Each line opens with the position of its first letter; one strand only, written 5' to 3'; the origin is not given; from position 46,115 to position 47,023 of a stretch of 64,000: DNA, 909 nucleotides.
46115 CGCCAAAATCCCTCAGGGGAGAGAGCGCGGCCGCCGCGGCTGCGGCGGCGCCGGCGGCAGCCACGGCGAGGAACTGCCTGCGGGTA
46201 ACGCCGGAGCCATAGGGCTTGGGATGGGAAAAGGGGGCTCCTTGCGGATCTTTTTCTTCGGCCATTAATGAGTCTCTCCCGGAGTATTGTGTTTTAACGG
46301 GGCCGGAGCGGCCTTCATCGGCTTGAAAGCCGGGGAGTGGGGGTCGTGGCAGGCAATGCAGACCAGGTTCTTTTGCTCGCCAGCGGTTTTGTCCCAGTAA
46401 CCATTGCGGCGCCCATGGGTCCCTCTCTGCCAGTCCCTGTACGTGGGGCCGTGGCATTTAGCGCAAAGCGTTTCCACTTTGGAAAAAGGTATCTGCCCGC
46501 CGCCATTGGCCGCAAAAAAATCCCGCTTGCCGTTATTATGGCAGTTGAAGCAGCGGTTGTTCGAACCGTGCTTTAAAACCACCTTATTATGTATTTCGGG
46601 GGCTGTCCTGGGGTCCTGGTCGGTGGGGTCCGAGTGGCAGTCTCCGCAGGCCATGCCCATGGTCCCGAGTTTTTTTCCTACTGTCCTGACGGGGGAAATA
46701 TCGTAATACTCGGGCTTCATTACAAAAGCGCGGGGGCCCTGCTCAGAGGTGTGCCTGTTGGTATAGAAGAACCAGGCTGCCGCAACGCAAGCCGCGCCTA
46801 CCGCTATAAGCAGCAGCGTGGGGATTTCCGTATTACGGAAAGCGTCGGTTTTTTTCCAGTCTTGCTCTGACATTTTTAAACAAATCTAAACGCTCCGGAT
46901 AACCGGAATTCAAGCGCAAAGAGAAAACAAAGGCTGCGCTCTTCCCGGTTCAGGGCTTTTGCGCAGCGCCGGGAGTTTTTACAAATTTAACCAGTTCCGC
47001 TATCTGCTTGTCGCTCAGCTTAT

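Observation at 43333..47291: Five-gene quinol-to-periplasm electron module: cytochrome c, anchored tetrahaem, Tat-exported FeS subunit, NrfD-like subunit, soluble tetrahaem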

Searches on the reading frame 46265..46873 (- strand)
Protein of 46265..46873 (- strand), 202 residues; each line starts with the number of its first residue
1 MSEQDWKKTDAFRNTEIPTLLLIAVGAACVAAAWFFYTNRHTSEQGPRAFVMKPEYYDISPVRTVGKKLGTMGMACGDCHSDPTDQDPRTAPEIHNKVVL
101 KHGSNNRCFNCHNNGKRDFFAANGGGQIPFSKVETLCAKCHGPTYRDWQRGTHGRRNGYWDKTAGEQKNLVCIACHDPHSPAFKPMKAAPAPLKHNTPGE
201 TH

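Call 3: search_protein_families(library=pfam, proteins=[window:46265-46873:-], max_evalue=0.01)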
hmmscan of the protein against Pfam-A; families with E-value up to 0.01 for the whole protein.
window:46265-46873:- (202 aa): 5 families
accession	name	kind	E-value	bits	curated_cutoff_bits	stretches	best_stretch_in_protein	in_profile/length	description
PF14522.11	Cytochrome_C7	-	7.7e-09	35.7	24.8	2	72-141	12-66/67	Cytochrome c7 and related cytochrome c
PF09699.15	Paired_CXXCH_1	-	4.8e-07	29.8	20.6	0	172-186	9-23/41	Doubled CXXCH motif (Paired_CXXCH_1)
PF14537.11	Cytochrom_c3_2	-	1.7e-05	25.6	25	1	102-181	2-69/79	Cytochrome c3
PF22678.1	Cytochrom_c_NrfB-like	-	1.8e-05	25.5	27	1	137-179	1-43/89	Cytochrome c-type protein NrfB-like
PF22113.1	Mtrc-MtrF_II-IV_dom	-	4.7e-05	23.4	30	0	130-179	116-166/176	Outer membrane cytochrome MtrC/MtrF-like, domains II/IV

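Call 4: search_protein_families(library=ncbifam, proteins=[window:46265-46873:-], max_evalue=0.01)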
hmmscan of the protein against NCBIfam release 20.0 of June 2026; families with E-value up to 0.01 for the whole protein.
window:46265-46873:- (202 aa): 7 families
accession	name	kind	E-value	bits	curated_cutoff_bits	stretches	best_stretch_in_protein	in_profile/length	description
NF008659.0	PRK11659.1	equivalog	4.5e-07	29.7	184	1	97-179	38-120/188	cytochrome c nitrite reductase pentaheme subunit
TIGR03508.1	decahem_SO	subfamily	2.1e-05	24.1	192.2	1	106-178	3-79/258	DmsE family decaheme c-type cytochrome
TIGR03146.1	cyt_nit_nrfB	equivalog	7.7e-05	23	166.6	1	98-179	4-94/145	cytochrome c nitrite reductase pentaheme subunit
NF041028.1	decahem_GSU2203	exception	0.00018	20.9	325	1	72-179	124-210/317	GSU2203 family decaheme c-type cytochrome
TIGR03153.1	cytochr_NrfH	equivalog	0.00058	19.9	134.2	1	131-195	25-78/138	cytochrome c nitrite reductase small subunit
NF041198.1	UshA_like_PCGU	equivalog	0.00067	18.3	275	1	75-183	410-516/519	UshA-like (seleno)protein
TIGR01905.1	paired_CXXCH_1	subfamily_domain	0.0013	18.6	25.2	0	172-183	9-20/41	doubled CXXCH domain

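Call 16: search_solved_structures(query=window:46265-46873:-, max_evalue=1, show_alignments=2)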
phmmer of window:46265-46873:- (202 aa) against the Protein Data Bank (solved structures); distinct sequences matched with E-value up to 1: 17.
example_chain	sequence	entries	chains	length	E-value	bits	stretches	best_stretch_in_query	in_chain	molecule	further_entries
2ozy_A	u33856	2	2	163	0.0077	19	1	98-180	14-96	Cytochrome c-type protein nrfB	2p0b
6w3h_C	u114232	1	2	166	0.066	15.9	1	61-140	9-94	Transferrin receptor protein 1,Transferrin receptor protein 1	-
3ubr_A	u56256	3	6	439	0.091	15.5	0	101-148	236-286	Cytochrome c-552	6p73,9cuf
2j7a_A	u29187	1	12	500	0.25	14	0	67-120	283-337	CYTOCHROME C NITRITE REDUCTASE NRFA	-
2vr0_A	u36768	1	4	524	0.29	13.8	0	67-120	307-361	CYTOCHROME C NITRITE REDUCTASE, CATALYTIC SUBUNIT NFRA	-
3owm_A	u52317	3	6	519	0.37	13.5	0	72-117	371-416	Eight-heme nitrite reductase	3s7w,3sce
3uu9_A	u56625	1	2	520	0.38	13.4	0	72-117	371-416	Eight-heme nitrite reductase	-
3rkh_A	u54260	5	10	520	0.38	13.4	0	72-117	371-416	Eight-heme nitrite reductase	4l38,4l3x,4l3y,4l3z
2zo5_A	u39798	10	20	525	0.4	13.4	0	72-117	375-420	Eight-heme nitrite reductase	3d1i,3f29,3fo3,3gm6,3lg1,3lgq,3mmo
2ot4_A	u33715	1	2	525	0.4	13.4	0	72-117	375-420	Eight-heme nitrite reductase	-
4q4u_A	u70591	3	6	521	0.4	13.4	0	72-117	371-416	Eight-heme nitrite reductase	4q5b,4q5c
4q0t_A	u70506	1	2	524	0.4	13.3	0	72-117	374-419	Eight-heme nitrite reductase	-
5nqa_A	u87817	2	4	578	0.46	13.1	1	103-140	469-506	Polypeptide N-acetylgalactosaminyltransferase 4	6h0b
5ze8_A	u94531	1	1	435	0.53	13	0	126-161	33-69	cytochrome c552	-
4wjy_A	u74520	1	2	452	0.68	12.6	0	136-186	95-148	Cytochrome c-552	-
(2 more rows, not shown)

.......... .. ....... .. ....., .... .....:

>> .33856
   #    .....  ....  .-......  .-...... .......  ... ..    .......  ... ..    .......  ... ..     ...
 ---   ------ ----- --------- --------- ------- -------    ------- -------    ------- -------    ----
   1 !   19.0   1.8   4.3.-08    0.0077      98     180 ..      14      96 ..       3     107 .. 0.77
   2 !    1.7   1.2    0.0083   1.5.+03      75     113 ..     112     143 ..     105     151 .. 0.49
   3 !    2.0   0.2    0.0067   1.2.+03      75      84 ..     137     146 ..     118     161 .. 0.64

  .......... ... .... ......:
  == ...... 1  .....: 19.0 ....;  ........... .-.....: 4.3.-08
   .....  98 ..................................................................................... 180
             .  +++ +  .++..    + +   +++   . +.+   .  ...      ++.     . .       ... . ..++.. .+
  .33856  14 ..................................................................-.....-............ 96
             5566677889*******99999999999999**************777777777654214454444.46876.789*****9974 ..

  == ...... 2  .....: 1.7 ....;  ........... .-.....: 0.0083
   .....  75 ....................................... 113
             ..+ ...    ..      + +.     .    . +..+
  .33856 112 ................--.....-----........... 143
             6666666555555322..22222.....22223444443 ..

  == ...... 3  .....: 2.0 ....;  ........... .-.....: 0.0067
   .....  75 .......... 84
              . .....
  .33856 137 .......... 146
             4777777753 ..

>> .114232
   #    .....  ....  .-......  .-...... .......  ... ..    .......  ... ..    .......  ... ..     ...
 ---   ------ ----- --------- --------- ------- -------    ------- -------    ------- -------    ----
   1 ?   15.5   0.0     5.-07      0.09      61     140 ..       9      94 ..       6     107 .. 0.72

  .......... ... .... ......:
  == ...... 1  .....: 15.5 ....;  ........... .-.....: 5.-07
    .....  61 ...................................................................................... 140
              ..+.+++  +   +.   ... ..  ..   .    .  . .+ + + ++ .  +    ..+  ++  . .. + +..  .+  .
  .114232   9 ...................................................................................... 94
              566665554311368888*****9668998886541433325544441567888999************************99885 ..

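Call 34: find_homologous_proteins(query=window:46265-46873:-, max_evalue=0.001)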
Query window:46265-46873:- (202 aa): 162 proteins with E <= 0.001 among 200 candidates; the best 120 are listed.
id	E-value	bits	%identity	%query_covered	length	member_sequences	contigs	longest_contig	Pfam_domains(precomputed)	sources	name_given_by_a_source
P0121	8.7e-141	485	99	100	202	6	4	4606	PF09699.16,PF14522.12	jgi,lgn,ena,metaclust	metaclust:\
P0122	1.6e-101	356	73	100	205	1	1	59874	PF09699.16,PF14537.12,PF03264.20,PF14522.12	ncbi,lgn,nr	ncbi:MAG: cytochrome c3 family protein [Elusimicrobiota bacterium]|nr:cytochrome c3 family protein [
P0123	5.6e-98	345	71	100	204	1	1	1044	PF09699.16,PF14537.12,PF03264.20,PF14522.12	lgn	-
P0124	1.3e-97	344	71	100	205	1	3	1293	PF09699.16,PF14537.12,PF03264.20,PF14522.12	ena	-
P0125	6.3e-97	341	70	100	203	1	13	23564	PF09699.16,PF22678.2,PF14522.12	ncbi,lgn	-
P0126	1.6e-96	340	71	99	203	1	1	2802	PF09699.16,PF14522.12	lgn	-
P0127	3.5e-95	336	70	99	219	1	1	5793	PF09699.16,PF14522.12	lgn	-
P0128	1.2e-93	331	68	100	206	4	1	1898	PF09699.16,PF03264.20,PF14522.12,PF22113.2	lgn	-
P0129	4.0e-89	316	64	100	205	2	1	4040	PF09699.16,PF14537.12,PF03264.20,PF14522.12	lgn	-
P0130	8.8e-86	305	64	100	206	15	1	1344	PF09699.16,PF14522.12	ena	-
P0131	1.3e-85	304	59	100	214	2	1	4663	PF09699.16,PF14522.12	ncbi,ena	-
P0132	3.3e-60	221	53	84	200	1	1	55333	PF09699.16,PF14522.12,PF22113.2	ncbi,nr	ncbi:MAG: hypothetical protein HY550_00710 [Elusimicrobia bacterium]|nr:hypothetical protein [Elusim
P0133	5.8e-45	171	54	69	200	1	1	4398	PF09699.16,PF14522.12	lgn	-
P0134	1.2e-44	170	48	73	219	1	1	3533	PF09699.16,PF14522.12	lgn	-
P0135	3.8e-44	169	51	72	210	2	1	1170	-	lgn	-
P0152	6.0e-36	142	41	84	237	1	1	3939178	PF14537.12,PF13435.12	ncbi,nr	ncbi:MAG: hypothetical protein JSV91_06605 [Phycisphaerales bacterium]|nr:MAG: hypothetical protein 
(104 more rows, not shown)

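Call 35: find_encoding_contigs(protein=P0122, flank=10000, max_places=1)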
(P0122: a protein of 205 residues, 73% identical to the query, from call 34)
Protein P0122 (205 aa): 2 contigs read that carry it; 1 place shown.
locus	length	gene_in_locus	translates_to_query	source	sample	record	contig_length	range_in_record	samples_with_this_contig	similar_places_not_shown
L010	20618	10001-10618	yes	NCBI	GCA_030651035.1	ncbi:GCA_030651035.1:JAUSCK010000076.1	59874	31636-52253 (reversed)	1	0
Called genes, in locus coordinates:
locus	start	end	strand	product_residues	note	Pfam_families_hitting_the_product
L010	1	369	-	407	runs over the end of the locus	PF00108:Thiolase_N, PF02803:Thiolase_C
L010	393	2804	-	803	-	PF02737:3HCDH_N, PF00725:3HCDH, PF00378:ECH_1, PF16113:ECH_2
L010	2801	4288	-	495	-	PF00501:AMP-binding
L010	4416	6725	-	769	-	PF00027:cNMP_binding, PF00871:Acetate_kinase, PF06130:PTAC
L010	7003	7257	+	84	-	-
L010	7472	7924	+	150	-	PF13435:Cytochrome_C554 (faint), PF14522:Cytochrome_C7 (faint), PF14537:Cytochrom_c3_2 (weak)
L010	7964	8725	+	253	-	PF13187:Fer4_9 (faint), PF12797:Fer4_2 (faint), PF25160:LdpA_Fe-S-bd (faint), PF12837:Fer4_6 (faint), PF12838:Fer4_7, PF13237:Fer4_10 (weak), PF13247:Fer4_11, PF00037:Fer4 (weak), +2 more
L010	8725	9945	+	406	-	PF03916:NrfD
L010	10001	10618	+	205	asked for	PF03264:Cytochrom_NNT (faint), PF14522:Cytochrome_C7 (weak), PF09699:Paired_CXXCH_1 (faint), PF14537:Cytochrom_c3_2 (faint)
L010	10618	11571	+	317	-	PF12838:Fer4_7 (weak), PF13187:Fer4_9 (weak), PF13247:Fer4_11, PF00037:Fer4 (weak), PF12797:Fer4_2 (weak), PF13237:Fer4_10 (weak), PF12838:Fer4_7, PF13247:Fer4_11, +3 more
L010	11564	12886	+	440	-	PF03916:NrfD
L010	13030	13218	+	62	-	PF02416:TatA_B_E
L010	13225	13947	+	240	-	PF00902:TatC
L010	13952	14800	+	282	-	-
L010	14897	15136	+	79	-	-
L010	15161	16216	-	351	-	PF12801:Fer4_5, PF00037:Fer4 (faint), PF12838:Fer4_7 (faint), PF13187:Fer4_9 (faint), PF12801:Fer4_5 (weak), PF13237:Fer4_10, PF14697:Fer4_21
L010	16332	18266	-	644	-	PF00330:Aconitase, PF00694:Aconitase_C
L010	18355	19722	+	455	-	PF02310:B12-binding, PF04055:Radical_SAM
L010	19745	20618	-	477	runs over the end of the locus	PF02310:B12-binding (weak), PF04055:Radical_SAM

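Call 36: find_encoding_contigs(protein=P0152, flank=8000, max_places=1)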
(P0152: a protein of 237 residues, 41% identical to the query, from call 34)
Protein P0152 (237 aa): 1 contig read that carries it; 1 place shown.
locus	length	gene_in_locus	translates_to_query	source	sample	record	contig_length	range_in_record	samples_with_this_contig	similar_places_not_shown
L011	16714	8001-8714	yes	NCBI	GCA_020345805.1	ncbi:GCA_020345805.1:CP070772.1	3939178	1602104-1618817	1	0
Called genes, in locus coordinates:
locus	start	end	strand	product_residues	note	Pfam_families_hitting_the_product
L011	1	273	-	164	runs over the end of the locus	PF00583:Acetyltransf_1, PF13302:Acetyltransf_3, PF13420:Acetyltransf_4, PF13673:Acetyltransf_10 (weak), PF13508:Acetyltransf_7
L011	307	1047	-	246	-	PF02348:CTP_transf_3, PF12804:NTP_transf_3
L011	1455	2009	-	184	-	-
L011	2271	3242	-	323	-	PF25885:HH_EMRA (faint)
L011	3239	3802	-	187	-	PF04542:Sigma70_r2, PF07638:Sigma70_ECF (weak), PF04545:Sigma70_r4 (weak), PF08281:Sigma70_r4_2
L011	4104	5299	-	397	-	PF07719:TPR_2 (faint), PF13181:TPR_8 (faint)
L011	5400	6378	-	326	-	PF03063:Prismane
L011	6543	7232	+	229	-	PF00027:cNMP_binding, PF13545:HTH_Crp_2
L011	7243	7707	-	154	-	PF02082:Rrf2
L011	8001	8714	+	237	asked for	PF13435:Cytochrome_C554 (faint), PF14537:Cytochrom_c3_2 (faint)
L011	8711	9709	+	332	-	PF12838:Fer4_7 (weak), PF13187:Fer4_9 (weak), PF13247:Fer4_11, PF12797:Fer4_2 (weak), PF13237:Fer4_10 (weak), PF12838:Fer4_7, PF13187:Fer4_9 (weak), PF13247:Fer4_11, +5 more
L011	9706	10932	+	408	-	PF03916:NrfD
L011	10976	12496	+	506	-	PF13435:Cytochrome_C554 (faint), PF09699:Paired_CXXCH_1 (faint), PF14522:Cytochrome_C7 (faint), PF13447:Multi-haem_cyto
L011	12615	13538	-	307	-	PF08394:Arc_trans_TRASH (faint), PF24273:TRASH_HVO_1752_C (faint), PF04945:YHS (faint), PF12156:ATPase-cat_bd (faint)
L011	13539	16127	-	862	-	PF00873:ACR_tran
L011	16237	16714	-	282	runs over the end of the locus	PF00753:Lactamase_B (weak), PF12706:Lactamase_B_2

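Call 44: find_related_loci(query=A1, collection=genome_contigs, flank=10000)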
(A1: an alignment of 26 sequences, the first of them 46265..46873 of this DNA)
Query A1 (202 aa) in genome_contigs; peptide patterns used: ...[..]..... (x = any residue, [..] = any of these).
600 stretches matched a pattern (row limit reached: there are more); 596 encode a relative of the query (tblastn E <= 1e-3); the best 80 are kept; 80 distinct loci.
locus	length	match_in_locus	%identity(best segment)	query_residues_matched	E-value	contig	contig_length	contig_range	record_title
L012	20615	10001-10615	73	1-202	3e-93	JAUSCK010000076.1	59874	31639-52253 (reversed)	MAG: Elusimicrobiota bacterium isolate E14_concoct.bin.112_sub E14_k141_971719, whole genome shotgun sequence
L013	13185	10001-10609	70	1-202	9e-89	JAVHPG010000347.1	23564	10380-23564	MAG: Elusimicrobiales bacterium isolate WB_59_14 NODE_808_length_23564_cov_8.764303, whole genome shotgun sequence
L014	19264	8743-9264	53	34-202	1e-57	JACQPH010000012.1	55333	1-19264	MAG: Elusimicrobia bacterium isolate NC_groundwater_1302_Ag_S-0.2um_62_53 S_p2_S4_coassembly_k141_370969, whole genome s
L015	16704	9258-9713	59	44-192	7e-57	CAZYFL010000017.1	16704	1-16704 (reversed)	MAG TPA_asm: uncultured Elusimicrobiaceae bacterium isolate binchicken_co248_98 genome assembly, contig: NODE_3867_lengt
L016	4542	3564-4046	55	34-192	4e-56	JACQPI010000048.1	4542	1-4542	MAG: Elusimicrobia bacterium isolate NC_groundwater_1303_Ag_S-0.2um_63_32 S_p2_S4_coassembly_k141_1156123, whole genome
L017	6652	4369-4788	54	56-192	1e-47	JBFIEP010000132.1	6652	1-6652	MAG: Elusimicrobiota bacterium isolate Mix_sand11.2021.09.D.84 k141_2354044_length_6652_cov_6.0000, whole genome shotgun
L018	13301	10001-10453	51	44-192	1e-46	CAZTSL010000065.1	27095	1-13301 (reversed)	MAG TPA_asm: uncultured bacterium isolate SRP162660_co2_42 genome assembly, contig: NODE_421_length_27095_cov_19.692641,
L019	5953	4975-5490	47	23-192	1e-43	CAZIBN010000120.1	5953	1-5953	MAG TPA_asm: uncultured Elusimicrobia sp. isolate binchicken_co186_163 genome assembly, contig: NODE_19559_length_5953_c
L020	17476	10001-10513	46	24-192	5e-43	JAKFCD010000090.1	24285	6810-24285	MAG: Elusimicrobiota bacterium isolate LC012 contig-124_2489, whole genome shotgun sequence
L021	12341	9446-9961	42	23-192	2e-42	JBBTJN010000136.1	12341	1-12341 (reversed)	MAG: Elusimicrobiota bacterium isolate H52-bin097_1 H52_bin097_1_000000000136, whole genome shotgun sequence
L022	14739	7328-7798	46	52-202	7e-42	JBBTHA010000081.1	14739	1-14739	MAG: Elusimicrobiota bacterium isolate H41-bin160_1 H41_bin160_1_000000000081, whole genome shotgun sequence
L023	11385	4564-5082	40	22-192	5e-42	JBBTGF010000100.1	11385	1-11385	MAG: Elusimicrobiota bacterium isolate H32-bin141_1 H32_bin141_1_000000000100, whole genome shotgun sequence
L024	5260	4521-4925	50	61-193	8e-42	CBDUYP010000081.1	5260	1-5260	MAG TPA_asm: uncultured bacterium isolate SRR22302374_binner13_Refined_60 genome assembly, contig: ERZ26661914.14892, wh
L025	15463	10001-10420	49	58-192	2e-41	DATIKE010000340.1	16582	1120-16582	MAG TPA_asm: Phycisphaerae bacterium isolate SMAG_U15710 k141_6808, whole genome shotgun sequence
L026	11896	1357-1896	43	16-192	3e-40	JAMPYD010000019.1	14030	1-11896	MAG: Elusimicrobiota bacterium isolate R2F_R2FSRR_metabat.61 R2F_C2406, whole genome shotgun sequence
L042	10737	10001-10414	51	57-192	9e-39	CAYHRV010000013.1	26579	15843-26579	MAG TPA_asm: uncultured Elusimicrobia bacterium isolate ERP119705_co15_213 genome assembly, contig: NODE_1557_length_265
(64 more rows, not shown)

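Call 48: search_protein_families(library=pfam, proteins=[L011:10976-12496:+, L010:7472-7924:+, L010:7964-8725:+, L010:8725-9945:+], max_evalue=0.01)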
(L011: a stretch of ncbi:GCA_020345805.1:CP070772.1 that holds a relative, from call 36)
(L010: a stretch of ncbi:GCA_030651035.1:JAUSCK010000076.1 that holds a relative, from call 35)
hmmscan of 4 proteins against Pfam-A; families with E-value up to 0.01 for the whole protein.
L011:10976-12496:+ (506 aa): 6 families
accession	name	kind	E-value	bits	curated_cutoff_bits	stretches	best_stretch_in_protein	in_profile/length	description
PF13447.11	Multi-haem_cyto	-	1.1e-22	81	21.9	1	212-355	97-230/269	Seven times multi-haem cytochrome CxxCH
PF13435.11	Cytochrome_C554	-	1.6e-09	39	20.8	1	233-292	2-60/84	Cytochrome c554 and c-prime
PF14522.11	Cytochrome_C7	-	2.7e-09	37.1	24.8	1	54-123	11-67/67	Cytochrome c7 and related cytochrome c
PF09699.15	Paired_CXXCH_1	-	1.2e-08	34.9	20.6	0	56-93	6-39/41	Doubled CXXCH motif (Paired_CXXCH_1)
PF14537.11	Cytochrom_c3_2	-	0.00018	22.3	25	0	170-237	24-78/79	Cytochrome c3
PF02335.20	Cytochrom_C552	-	0.0068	15.8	24.1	1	71-137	232-297/438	Cytochrome c552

L010:7472-7924:+ (150 aa): 4 families
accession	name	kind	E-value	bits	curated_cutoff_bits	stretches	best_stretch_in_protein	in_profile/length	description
PF14537.11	Cytochrom_c3_2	-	3.6e-07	31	25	1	53-118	2-66/79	Cytochrome c3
PF14522.11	Cytochrome_C7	-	6.3e-06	26.4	24.8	1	74-145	9-67/67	Cytochrome c7 and related cytochrome c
PF13435.11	Cytochrome_C554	-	8e-06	27.2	20.8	0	102-144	41-83/84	Cytochrome c554 and c-prime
PF09699.15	Paired_CXXCH_1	-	0.0016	18.5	20.6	0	80-118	8-38/41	Doubled CXXCH motif (Paired_CXXCH_1)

L010:7964-8725:+ (253 aa): 15 families
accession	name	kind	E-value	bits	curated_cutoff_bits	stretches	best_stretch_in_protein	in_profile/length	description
PF13247.11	Fer4_11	-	4.1e-27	94.7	26.2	1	119-213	3-99/100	4Fe-4S dicluster domain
PF12838.12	Fer4_7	-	1.1e-15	58.2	27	2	56-142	1-52/52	4Fe-4S dicluster domain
PF00037.32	Fer4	-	2.7e-14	52.7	21.1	2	153-173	3-23/24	4Fe-4S binding domain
PF12837.12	Fer4_6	-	2.8e-14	52.7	25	2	150-171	1-22/24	4Fe-4S binding domain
PF12797.12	Fer4_2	-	3.2e-14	52.2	24.5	2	150-170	2-22/22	4Fe-4S binding domain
PF13237.11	Fer4_10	-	2e-13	50.5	25.5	2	122-169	5-53/53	4Fe-4S dicluster domain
PF13187.11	Fer4_9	-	7.7e-10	39.1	27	2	51-69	34-49/52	4Fe-4S dicluster domain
PF12798.12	Fer4_3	-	1e-08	35.8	27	0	185-208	1-15/15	4Fe-4S binding domain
PF25160.1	LdpA_Fe-S-bd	-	3.2e-07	30.5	27.6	1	131-171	6-41/49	LdpA Fe-S cluster-binding domain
PF13183.11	Fer4_8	-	1.1e-05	26.3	27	1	54-141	2-67/68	4Fe-4S dicluster domain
PF13484.11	Fer4_16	-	4.1e-05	24.7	30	0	56-70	1-15/66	4Fe-4S double cluster binding domain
PF14697.11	Fer4_21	-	0.00062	20.3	35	0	52-69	3-20/59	4Fe-4S dicluster domain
PF12800.12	Fer4_4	-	0.0013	19.3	24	0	55-69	2-16/17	4Fe-4S binding domain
PF17179.9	Fer4_22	-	0.0014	19.9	27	1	44-69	68-93/95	4Fe-4S dicluster domain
PF13459.11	Fer4_15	-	0.0033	18.6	22.4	0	51-69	2-20/66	4Fe-4S single cluster domain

L010:8725-9945:+ (406 aa): 1 family
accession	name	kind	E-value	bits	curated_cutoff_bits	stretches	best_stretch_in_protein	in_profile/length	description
PF03916.19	NrfD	-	2.2e-38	133.1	25.8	1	27-349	9-311/313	Polysulphide reductase, NrfD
